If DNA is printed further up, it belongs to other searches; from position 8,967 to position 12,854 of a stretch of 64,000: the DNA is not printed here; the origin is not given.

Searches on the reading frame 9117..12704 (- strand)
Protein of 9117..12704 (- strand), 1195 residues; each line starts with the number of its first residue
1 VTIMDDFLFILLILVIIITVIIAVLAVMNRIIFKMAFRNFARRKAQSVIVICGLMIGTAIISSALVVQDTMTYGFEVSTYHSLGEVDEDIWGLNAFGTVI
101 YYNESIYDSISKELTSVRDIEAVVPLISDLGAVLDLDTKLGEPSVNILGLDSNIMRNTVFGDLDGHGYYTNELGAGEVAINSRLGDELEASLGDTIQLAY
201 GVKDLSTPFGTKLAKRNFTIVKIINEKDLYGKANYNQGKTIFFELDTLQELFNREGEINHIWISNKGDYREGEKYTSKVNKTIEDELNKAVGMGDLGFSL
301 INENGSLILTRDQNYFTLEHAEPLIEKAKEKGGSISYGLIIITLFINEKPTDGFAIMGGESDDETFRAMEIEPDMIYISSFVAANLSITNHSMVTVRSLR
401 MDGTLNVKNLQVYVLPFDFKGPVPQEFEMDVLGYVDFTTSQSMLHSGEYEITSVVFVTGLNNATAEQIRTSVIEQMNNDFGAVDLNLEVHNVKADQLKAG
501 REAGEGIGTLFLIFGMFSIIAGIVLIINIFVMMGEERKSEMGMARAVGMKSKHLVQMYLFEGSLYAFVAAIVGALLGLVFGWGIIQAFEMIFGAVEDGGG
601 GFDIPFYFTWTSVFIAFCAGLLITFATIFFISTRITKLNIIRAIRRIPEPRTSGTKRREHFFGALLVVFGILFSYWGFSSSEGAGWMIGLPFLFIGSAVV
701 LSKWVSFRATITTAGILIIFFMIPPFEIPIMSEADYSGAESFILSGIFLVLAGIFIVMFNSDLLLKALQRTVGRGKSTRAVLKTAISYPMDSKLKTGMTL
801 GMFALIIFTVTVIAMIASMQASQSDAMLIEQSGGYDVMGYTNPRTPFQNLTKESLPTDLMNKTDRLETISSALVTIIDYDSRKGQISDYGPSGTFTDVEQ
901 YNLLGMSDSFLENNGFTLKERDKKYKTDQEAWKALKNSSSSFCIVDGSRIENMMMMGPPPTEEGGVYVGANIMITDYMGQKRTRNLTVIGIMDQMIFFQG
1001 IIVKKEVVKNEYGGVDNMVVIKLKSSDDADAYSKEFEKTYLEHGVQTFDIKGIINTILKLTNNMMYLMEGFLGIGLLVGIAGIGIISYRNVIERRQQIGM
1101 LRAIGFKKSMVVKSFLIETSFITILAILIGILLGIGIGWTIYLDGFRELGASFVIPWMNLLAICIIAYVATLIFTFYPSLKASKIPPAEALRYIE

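Call 19: search_protein_families(library=pfam, proteins=[window:9117-12704:-], max_evalue=0.001)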
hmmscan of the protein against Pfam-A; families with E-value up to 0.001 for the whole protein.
window:9117-12704:- (1195 aa): 2 families
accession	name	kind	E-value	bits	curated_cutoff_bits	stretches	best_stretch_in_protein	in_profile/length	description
PF02687.27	FtsX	-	1.2e-34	119.4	25.5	2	1071-1187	3-120/120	FtsX-like permease C-terminal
PF12704.14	MacB_PCD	-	1.4e-11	45.5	27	2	47-263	1-189/207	MacB-like periplasmic core domain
